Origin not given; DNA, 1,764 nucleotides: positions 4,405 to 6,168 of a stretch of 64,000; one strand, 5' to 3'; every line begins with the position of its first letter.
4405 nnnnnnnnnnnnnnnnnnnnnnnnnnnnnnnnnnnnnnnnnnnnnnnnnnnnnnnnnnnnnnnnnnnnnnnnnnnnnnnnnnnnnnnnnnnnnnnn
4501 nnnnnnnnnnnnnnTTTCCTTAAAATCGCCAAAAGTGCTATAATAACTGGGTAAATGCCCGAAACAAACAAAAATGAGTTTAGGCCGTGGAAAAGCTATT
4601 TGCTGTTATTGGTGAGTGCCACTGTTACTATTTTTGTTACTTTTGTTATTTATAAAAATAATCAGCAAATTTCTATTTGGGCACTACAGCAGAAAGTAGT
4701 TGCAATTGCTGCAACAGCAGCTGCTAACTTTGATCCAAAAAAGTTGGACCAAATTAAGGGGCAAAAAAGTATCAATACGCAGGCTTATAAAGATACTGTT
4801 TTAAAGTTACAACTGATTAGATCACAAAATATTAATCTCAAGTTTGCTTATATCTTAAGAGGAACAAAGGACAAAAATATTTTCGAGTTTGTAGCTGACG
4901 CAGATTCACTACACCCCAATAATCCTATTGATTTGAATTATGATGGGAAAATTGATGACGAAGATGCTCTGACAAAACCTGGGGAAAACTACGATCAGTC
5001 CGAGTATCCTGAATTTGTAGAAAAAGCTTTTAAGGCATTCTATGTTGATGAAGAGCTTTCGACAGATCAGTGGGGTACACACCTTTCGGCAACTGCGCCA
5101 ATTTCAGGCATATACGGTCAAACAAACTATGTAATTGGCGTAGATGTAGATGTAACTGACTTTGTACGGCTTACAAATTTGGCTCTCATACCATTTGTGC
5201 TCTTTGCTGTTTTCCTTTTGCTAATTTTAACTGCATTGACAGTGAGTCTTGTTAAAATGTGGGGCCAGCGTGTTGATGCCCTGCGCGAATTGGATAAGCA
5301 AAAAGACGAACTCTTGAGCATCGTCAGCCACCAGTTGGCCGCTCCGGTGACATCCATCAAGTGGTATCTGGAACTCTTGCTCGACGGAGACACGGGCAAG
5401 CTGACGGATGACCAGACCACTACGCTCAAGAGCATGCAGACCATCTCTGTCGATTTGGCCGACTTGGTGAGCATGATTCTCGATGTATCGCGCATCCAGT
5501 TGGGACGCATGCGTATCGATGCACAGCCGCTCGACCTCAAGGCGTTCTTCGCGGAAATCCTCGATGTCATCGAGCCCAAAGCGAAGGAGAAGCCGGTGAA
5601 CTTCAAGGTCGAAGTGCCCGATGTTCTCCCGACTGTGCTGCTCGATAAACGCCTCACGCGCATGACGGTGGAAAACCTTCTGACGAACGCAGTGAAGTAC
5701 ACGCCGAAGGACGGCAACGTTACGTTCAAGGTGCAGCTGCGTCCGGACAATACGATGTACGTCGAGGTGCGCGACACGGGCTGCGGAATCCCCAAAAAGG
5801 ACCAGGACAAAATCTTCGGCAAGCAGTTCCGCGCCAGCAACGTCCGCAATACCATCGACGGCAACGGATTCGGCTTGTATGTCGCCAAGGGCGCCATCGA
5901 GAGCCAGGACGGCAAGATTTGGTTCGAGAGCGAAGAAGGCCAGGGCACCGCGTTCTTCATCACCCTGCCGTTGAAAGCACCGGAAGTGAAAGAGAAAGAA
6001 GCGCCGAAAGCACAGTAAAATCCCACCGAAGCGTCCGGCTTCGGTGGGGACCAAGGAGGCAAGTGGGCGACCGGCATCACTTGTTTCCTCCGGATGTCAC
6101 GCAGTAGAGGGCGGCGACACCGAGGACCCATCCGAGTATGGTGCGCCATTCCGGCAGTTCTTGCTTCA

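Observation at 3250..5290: AT-rich mosaic block with borders inside two ORFs; one TM-sensor-TM module sits on two different outputs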

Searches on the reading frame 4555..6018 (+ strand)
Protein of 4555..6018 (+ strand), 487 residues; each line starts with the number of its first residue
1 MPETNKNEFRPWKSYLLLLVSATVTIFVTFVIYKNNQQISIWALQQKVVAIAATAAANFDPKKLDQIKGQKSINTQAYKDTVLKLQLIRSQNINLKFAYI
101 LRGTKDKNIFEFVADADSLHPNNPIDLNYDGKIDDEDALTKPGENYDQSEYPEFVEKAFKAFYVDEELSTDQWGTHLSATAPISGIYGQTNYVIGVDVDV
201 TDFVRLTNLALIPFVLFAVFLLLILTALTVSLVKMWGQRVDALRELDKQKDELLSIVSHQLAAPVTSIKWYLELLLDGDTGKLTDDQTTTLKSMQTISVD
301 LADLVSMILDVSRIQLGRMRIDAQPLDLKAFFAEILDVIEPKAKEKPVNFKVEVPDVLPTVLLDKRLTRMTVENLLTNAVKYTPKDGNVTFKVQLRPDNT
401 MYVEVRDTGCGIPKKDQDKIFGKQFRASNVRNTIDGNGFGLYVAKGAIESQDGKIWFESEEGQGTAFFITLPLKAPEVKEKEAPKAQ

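Call 4: search_protein_families(library=pfam, proteins=[window:4555-6018:+], max_evalue=0.01)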
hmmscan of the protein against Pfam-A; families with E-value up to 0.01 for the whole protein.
window:4555-6018:+ (487 aa): 2 families
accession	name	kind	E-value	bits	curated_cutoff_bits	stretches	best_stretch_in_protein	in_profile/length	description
PF02518.31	HATPase_c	-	1.1e-26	93.9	26.4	1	367-474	5-110/111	Histidine kinase-, DNA gyrase B-, and HSP90-like ATPase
PF00512.31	HisKA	-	7.2e-11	42.4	26.9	1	249-316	1-65/66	His Kinase A (phospho-acceptor) domain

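Call 6: find_encoding_contigs(protein=window:4555-6018:+, flank=10000, max_places=6)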
Protein window:4555-6018:+ (487 aa): 2 contigs read that carry it; 2 places shown.
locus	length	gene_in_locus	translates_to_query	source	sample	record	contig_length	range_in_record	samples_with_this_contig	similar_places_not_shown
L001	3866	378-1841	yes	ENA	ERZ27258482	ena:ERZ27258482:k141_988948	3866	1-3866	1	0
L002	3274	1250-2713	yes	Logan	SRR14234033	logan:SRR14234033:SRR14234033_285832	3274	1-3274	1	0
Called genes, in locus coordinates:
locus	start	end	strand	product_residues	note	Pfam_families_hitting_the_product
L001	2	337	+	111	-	?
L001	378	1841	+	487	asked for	PF00512:HisKA, PF02518:HATPase_c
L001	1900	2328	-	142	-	PF00892:EamA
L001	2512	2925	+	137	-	PF00892:EamA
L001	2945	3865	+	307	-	?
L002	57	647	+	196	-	-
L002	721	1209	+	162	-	PF00856:SET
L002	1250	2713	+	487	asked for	PF00512:HisKA, PF02518:HATPase_c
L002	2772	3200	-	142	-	PF00892:EamA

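Call 7: find_homologous_proteins(query=window:4555-6018:+)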
Query window:4555-6018:+ (487 aa): 1081 proteins with E <= 0.001 among 8000 candidates; the best 120 are listed.
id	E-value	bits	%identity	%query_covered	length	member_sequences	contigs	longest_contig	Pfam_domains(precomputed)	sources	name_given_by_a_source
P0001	0.0e+0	1078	100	100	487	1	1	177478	PF02518.32,PF00512.32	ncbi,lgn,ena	-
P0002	7.8e-228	775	74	98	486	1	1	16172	PF02518.32,PF00512.32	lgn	-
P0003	2.9e-190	651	66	97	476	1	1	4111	PF02518.32,PF00512.32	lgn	-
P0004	1.3e-182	626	63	95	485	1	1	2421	PF02518.32,PF00512.32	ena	-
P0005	6.4e-182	624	61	97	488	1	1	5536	PF02518.32,PF00512.32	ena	-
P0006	1.7e-179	616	61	95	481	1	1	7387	PF02518.32,PF00512.32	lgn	-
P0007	1.3e-177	610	60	97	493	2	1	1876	PF02518.32,PF00512.32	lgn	-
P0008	5.6e-175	601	61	96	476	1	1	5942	PF02518.32,PF00512.32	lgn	-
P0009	6.8e-175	601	58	97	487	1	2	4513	PF02518.32,PF00512.32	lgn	-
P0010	1.8e-174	599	60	96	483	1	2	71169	PF02518.32,PF00512.32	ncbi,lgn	-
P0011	5.2e-174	598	59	96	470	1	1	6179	PF02518.32,PF00512.32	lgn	-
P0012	6.4e-174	597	58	98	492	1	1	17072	PF02518.32,PF00512.32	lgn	-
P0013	8.5e-173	594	58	97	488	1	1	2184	PF02518.32,PF00512.32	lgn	-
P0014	8.5e-173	594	59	96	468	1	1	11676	PF02518.32,PF00512.32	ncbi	-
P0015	1.8e-172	593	60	94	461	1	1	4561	PF02518.32,PF00512.32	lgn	-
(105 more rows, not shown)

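Call 10: find_related_loci(query=A1, collection=genome_contigs, flank=8000)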
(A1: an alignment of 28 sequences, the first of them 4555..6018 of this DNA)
Query A1 (487 aa) in genome_contigs; peptide patterns used: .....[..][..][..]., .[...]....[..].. (x = any residue, [..] = any of these).
211 stretches matched a pattern; 148 encode a relative of the query (tblastn E <= 1e-3); the best 80 are kept; 80 distinct loci.
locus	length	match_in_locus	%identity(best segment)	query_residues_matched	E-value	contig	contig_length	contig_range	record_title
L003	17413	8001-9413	65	14-484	0e+0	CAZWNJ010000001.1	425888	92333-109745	MAG TPA_asm: uncultured Candidatus Peribacteria bacterium isolate SRP342105_co3_39 genome assembly, contig: NODE_2_lengt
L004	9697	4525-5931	60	13-481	8e-175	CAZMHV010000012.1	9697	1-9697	MAG TPA_asm: uncultured Gammaproteobacteria bacterium isolate SRP342105_co1_345 genome assembly, contig: NODE_9731_lengt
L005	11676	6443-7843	59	7-474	1e-174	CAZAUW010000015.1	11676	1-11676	MAG TPA_asm: uncultured Candidatus Peribacteria bacterium isolate SRP273308_co1_86 genome assembly, contig: NODE_7236_le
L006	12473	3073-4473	59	5-473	2e-174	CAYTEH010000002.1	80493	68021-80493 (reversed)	MAG TPA_asm: uncultured Candidatus Peribacteria bacterium isolate binchicken_co105_446 genome assembly, contig: NODE_319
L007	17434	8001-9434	57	1-479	2e-171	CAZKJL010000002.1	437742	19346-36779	MAG TPA_asm: uncultured Candidatus Peribacteria bacterium isolate SRP292972_co1_59 genome assembly, contig: NODE_27_leng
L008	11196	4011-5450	54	3-476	8e-171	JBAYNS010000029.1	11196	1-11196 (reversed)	MAG: Candidatus Peribacteraceae bacterium isolate SO_2016_LW1_70 scaffold07035_LW64-88_2016, whole genome shotgun sequen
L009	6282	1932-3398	53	3-487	3e-170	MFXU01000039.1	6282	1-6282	MAG: Candidatus Peribacteria bacterium RIFCSPHIGHO2_02_FULL_51_15 rifcsphigho2_02_scaffold_30792, whole genome shotgun s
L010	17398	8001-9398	60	8-473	1e-167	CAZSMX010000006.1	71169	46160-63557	MAG TPA_asm: uncultured Candidatus Peribacteria bacterium isolate SRP192515_co2_139 genome assembly, contig: NODE_212_le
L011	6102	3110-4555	53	1-485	8e-169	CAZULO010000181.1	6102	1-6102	MAG TPA_asm: uncultured Flavobacterium sp. isolate SRP150892_co2_221 genome assembly, contig: NODE_21104_length_6102_cov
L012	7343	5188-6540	60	27-477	3e-167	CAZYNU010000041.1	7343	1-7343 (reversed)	MAG TPA_asm: uncultured Candidatus Peribacteria bacterium isolate SRP298887_co1_7 genome assembly, contig: NODE_12035_le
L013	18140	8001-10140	57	13-475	9e-160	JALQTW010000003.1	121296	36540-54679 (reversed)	MAG: Patescibacteria group bacterium isolate DAH.36 NODE_3_length_121296_cov_7.453064, whole genome shotgun sequence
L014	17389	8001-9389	56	12-476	5e-158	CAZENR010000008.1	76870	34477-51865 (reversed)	MAG TPA_asm: uncultured Candidatus Peribacteria bacterium isolate SRP342105_co2_184 genome assembly, contig: NODE_277_le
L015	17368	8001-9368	55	14-474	4e-157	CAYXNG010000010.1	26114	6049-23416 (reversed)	MAG TPA_asm: uncultured Candidatus Peribacteria bacterium isolate SRP329715_co2_371 genome assembly, contig: NODE_3797_l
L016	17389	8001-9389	54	11-474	1e-155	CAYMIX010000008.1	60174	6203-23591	MAG TPA_asm: uncultured Candidatus Peribacteria bacterium isolate SRP342105_co1_435 genome assembly, contig: NODE_627_le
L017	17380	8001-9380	52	14-473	2e-154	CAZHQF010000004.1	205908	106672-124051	MAG TPA_asm: uncultured Candidatus Peribacteria bacterium isolate SRP342105_co2_105 genome assembly, contig: NODE_29_len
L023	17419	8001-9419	52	17-481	1e-148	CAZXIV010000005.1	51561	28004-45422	MAG TPA_asm: uncultured Candidatus Peribacteria bacterium isolate SRP301943_co5_7 genome assembly, contig: NODE_70_lengt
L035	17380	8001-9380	50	14-485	2e-142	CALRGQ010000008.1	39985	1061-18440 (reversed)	MAG: Candidatus Peribacteria bacterium isolate AH-03may19-31 genome assembly, contig: AH-03may19-C1468, whole genome sho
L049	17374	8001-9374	49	13-473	8e-138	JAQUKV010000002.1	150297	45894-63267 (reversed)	MAG: Candidatus Peribacteraceae bacterium isolate STD1_115 NODE_191_length_150297_cov_10.442798_Sandtown_D1, whole genom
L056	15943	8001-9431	51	7-487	3e-135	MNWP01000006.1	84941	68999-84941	MAG: Candidatus Peregrinibacteria bacterium CG1_02_54_53 cg1_0.2_scaffold_100_c, whole genome shotgun sequence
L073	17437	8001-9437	45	12-481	4e-127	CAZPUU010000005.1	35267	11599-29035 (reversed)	MAG TPA_asm: uncultured Gammaproteobacteria bacterium isolate SRP192515_co2_165 genome assembly, contig: NODE_856_length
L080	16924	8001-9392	48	13-474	3e-121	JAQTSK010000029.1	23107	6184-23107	MAG: Candidatus Peribacteraceae bacterium isolate STB_185 NODE_4895_length_23107_cov_4.211010_Sandtown_B, whole genome s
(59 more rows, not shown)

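Call 15: find_encoding_contigs(protein=P0002, flank=10000, max_places=3)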
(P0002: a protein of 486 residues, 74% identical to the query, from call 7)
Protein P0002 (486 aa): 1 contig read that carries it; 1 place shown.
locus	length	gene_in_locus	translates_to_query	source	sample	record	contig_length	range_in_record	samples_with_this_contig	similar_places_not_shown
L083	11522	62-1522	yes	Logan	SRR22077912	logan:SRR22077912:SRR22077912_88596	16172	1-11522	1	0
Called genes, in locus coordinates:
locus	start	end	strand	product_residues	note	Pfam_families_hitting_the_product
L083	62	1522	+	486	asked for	PF00512:HisKA, PF02518:HATPase_c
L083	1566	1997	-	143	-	PF00892:EamA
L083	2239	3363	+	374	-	PF01408:GFO_IDH_MocA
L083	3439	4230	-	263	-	PF00395:SLH (faint)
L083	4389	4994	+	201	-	PF00230:MIP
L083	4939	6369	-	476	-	PF00140:Sigma70_r1_2, PF04542:Sigma70_r2, PF04545:Sigma70_r4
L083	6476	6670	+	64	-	-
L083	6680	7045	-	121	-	PF04020:Phage_holin_4_2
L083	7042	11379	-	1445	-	PF00133:tRNA-synt_1, PF09334:tRNA-synt_1g (faint), PF00300:His_Phos_1, PF00133:tRNA-synt_1, PF08264:Anticodon_1, PF19302:DUF5915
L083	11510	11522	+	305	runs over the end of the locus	-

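Call 16: find_encoding_contigs(protein=P0003, flank=10000, max_places=3)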
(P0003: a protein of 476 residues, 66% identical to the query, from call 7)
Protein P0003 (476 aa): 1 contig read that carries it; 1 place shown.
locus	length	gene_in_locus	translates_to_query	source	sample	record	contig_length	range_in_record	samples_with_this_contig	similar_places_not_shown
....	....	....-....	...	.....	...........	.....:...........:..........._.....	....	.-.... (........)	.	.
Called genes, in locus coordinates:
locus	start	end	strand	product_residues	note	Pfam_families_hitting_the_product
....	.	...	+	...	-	?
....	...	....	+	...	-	-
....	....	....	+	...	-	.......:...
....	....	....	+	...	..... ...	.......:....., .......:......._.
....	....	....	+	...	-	?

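Call 22: search_protein_families(library=ncbifam, proteins=[window:4555-6018:+], max_evalue=0.1)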
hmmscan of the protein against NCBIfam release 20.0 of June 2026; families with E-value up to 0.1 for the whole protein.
window:4555-6018:+ (487 aa): 88 families (the best 25 are shown)
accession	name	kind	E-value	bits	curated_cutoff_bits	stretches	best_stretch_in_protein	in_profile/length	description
NF046044.1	PnpS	equivalog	2.4e-47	161.8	400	1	239-472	159-390/390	two-component system histidine kinase PnpS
NF033092.0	HK_WalK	equivalog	6.7e-45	153.7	725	1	245-473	367-594/594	cell wall metabolism sensor histidine kinase WalK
NF006800.0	PRK09303.1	equivalog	3.1e-42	144.9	342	1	240-473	141-377/383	histidine kinase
NF008302.0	PRK11091.1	equivalog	1.3e-39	136.1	838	1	240-482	273-514/779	aerobic respiration two-component sensor histidine kinase ArcB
TIGR02956.1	TMAO_torS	equivalog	1.9e-39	135.5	676.5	1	248-483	462-692/967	TMAO reductase system sensor histidine kinase/response regulator TorS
TIGR02966.1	phoR_proteo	equivalog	7.2e-37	127.1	334.2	1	238-470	102-332/333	phosphate regulon sensor histidine kinase PhoR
NF041880.1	EPS_EpsF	equivalog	5.1e-33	114.3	900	1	239-472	263-492/492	response regulator EpsF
NF045911.1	TCSHisKinNblS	equivalog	1.9e-32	112.4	1000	1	244-472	382-619/621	two-component system sensor histidine kinase NblS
NF045595.1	HK_scytonemin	equivalog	4.6e-32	111.2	865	1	240-473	405-635/637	scytonemin biosynthesis sensor histidine kinase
NF033093.1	HK_VicK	exception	4.7e-32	111.2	680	1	249-481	208-443/448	cell wall metabolism sensor histidine kinase VicK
NF041735.1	hist_kin_RppB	equivalog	6.9e-31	107.5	400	1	220-472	186-438/438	two-component system sensor histidine kinase RppB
NF011874.0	PRK15347.1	equivalog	1.7e-30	105.8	852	1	247-478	395-619/921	two component system sensor kinase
NF047874.1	MASE3_PAS_HK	subfamily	2.1e-30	106.1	560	1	237-482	385-634/655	MASE3 domain-containing sensor histidine kinase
NF038297.2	hybrid_HK_HrmK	equivalog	2.6e-30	105.7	725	1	243-481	228-465/607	hybrid histidine kinase/response regulator HrmK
NF040691.1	MtrAB_MtrB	equivalog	3.9e-30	105.3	450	1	238-476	259-495/507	MtrAB system histidine kinase MtrB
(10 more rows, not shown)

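Call 68: search_protein_families(library=pfam, proteins=[L023:6141-7928:+, L073:6027-7898:+, L010:7064-7879:+, L035:6676-7542:-, L056:6612-7457:-, L056:5407-6093:+, L056:6083-6724:-, L049:5914-6882:-, L049:7428-7946:+, L080:6998-7921:+], max_evalue=0.001)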
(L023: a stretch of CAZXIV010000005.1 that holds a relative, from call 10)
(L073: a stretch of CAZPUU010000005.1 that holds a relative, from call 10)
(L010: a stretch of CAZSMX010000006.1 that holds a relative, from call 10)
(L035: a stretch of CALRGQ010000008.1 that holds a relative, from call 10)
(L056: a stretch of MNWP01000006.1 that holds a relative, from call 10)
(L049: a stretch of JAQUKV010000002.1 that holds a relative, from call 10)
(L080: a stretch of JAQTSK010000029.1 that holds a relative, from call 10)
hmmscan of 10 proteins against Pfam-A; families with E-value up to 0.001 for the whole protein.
L023:6141-7928:+ (595 aa): 1 family
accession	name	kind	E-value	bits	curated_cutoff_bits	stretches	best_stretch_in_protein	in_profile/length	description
PF00171.27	Aldedh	-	8.1e-22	77.8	23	1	160-349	207-402/461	Aldehyde dehydrogenase family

L073:6027-7898:+ (623 aa): 1 family
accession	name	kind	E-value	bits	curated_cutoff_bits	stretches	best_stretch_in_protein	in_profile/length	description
PF00171.27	Aldedh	-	5.7e-24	84.9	23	1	180-404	204-432/461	Aldehyde dehydrogenase family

L010:7064-7879:+ (271 aa): 6 families
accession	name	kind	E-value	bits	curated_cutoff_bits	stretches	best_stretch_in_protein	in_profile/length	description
PF13649.12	Methyltransf_25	-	1.5e-12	48.4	27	1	69-163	1-97/97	Methyltransferase domain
PF08241.18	Methyltransf_11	-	5.9e-11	43.3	21.2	1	70-166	1-94/95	Methyltransferase domain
PF08242.18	Methyltransf_12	-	2.9e-08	34.8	30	1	72-165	3-98/98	Methyltransferase domain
PF13847.12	Methyltransf_31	-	7.9e-06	26.1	27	1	68-171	6-113/145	Methyltransferase domain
PF01269.23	Fibrillarin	-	0.00018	21.2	27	1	58-165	66-172/227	Fibrillarin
PF13489.12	Methyltransf_23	-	0.00038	20.7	27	1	63-172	20-121/164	Methyltransferase domain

L035:6676-7542:- (288 aa): 2 families
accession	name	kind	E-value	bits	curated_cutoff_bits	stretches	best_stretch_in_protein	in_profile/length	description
PF01234.23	NNMT_PNMT_TEMT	-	1.5e-36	126.4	25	1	25-261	14-255/261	NNMT/PNMT/TEMT family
PF13489.12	Methyltransf_23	-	0.00034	20.8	27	1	46-211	8-123/164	Methyltransferase domain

L056:6612-7457:- (281 aa): 2 families
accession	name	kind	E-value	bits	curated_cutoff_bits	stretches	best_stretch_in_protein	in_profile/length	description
PF01564.23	Spermine_synth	-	1.2e-59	201.4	22.9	1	57-238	1-182/186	Spermine/spermidine synthase domain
PF17284.7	Spermine_synt_N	-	3.9e-07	30.3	22.1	1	4-54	2-53/53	Spermidine synthase tetramerisation domain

L056:5407-6093:+ (228 aa): 1 family
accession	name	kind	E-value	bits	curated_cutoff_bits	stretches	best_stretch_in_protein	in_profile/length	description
PF01048.26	PNP_UDP_1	-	7.4e-53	179.8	25.1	1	2-225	2-232/233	Phosphorylase superfamily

L056:6083-6724:- (213 aa): 1 family
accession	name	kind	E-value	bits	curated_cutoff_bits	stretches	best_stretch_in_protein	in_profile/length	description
PF00156.33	Pribosyltran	-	2.6e-12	46.8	26.3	1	82-180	27-120/158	Phosphoribosyl transferase domain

L049:5914-6882:- (322 aa): 1 family
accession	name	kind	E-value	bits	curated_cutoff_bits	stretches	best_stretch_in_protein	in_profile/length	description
PF01916.23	DS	-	1.6e-43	149.5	27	1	16-318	11-287/288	Deoxyhypusine synthase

L049:7428-7946:+ (172 aa): 0 families

L080:6998-7921:+ (307 aa): 1 family
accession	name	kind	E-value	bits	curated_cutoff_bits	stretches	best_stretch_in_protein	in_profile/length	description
PF00892.27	EamA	-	9e-10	39.4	28.2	1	13-149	2-134/135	EamA-like transporter family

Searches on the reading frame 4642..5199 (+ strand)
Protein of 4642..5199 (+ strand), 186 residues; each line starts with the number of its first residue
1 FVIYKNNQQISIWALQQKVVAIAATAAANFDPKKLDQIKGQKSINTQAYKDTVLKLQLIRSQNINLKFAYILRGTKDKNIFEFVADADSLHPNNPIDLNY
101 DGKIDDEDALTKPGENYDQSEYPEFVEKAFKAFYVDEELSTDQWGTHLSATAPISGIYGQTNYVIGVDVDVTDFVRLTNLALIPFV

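Call 79: search_protein_representatives(protein=window:4642-5199:+)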
Query: 186 residues. Proteins with E-value up to 0.001 (for the whole library): 777; up to 1e-10: 318; up to 1e-30: 64. The best 150 are listed.
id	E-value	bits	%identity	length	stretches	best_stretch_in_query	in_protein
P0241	6.4e-99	345.3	34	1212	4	3-184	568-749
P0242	3.7e-98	342.8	37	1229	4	1-178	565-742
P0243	1.1e-96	338.1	35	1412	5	10-172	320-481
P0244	4.7e-91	319.7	34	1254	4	3-184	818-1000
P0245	5.0e-85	300.1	34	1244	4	1-186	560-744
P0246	1.9e-80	285.2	35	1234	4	1-173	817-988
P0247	2.7e-78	278.2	35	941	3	8-184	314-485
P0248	5.0e-76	270.8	35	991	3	2-175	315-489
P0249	1.2e-73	263.1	35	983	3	14-174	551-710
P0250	1.6e-72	259.4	35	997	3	4-184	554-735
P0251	1.8e-71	255.9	38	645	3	2-180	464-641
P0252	5.5e-71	254.4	35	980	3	2-185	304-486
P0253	5.5e-71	254.4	36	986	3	2-173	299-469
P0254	6.7e-71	254.1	36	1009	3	3-178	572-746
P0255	5.0e-67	241.5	34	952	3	1-184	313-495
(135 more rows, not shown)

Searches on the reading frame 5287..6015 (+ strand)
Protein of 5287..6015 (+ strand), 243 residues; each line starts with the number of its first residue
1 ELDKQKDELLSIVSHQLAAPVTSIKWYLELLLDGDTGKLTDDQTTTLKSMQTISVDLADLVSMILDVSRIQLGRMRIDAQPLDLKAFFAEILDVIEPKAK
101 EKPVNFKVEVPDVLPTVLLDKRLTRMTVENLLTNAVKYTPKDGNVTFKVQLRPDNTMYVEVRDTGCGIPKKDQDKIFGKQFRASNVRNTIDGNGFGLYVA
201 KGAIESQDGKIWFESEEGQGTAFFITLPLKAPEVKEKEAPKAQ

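Call 56: find_related_loci(query=window:5287-6015:+, collection=metagenome_contigs, flank=6000)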
Query window:5287-6015:+ (243 aa) in metagenome_contigs; peptide patterns used: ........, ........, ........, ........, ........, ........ (x = any residue, [..] = any of these).
206 stretches matched a pattern; 63 encode a relative of the query (tblastn E <= 1e-3); 63 distinct loci.
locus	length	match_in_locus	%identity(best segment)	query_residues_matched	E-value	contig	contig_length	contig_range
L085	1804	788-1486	63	1-235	8e-100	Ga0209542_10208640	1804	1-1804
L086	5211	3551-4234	64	1-229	3e-93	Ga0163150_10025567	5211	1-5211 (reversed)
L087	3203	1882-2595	60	1-239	7e-94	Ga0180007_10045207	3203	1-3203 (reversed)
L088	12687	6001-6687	63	1-230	4e-91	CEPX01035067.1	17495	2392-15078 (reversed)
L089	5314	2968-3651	62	1-229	3e-89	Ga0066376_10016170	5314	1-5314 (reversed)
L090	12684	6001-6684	62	1-229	2e-85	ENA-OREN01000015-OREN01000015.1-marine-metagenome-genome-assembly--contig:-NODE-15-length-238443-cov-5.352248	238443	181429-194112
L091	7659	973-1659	57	1-230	2e-80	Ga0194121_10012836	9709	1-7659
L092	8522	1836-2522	47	1-229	1e-66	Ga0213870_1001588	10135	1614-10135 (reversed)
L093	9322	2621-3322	46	1-231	3e-64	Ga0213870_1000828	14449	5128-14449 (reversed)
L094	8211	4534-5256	43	1-242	7e-60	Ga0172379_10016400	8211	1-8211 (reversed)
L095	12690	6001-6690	41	1-229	2e-52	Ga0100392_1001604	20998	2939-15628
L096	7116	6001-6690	41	1-229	1e-52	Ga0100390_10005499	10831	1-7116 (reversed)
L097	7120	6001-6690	41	1-229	1e-52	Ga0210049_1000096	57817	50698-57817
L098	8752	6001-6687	39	1-229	1e-47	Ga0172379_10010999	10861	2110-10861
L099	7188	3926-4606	37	2-229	2e-47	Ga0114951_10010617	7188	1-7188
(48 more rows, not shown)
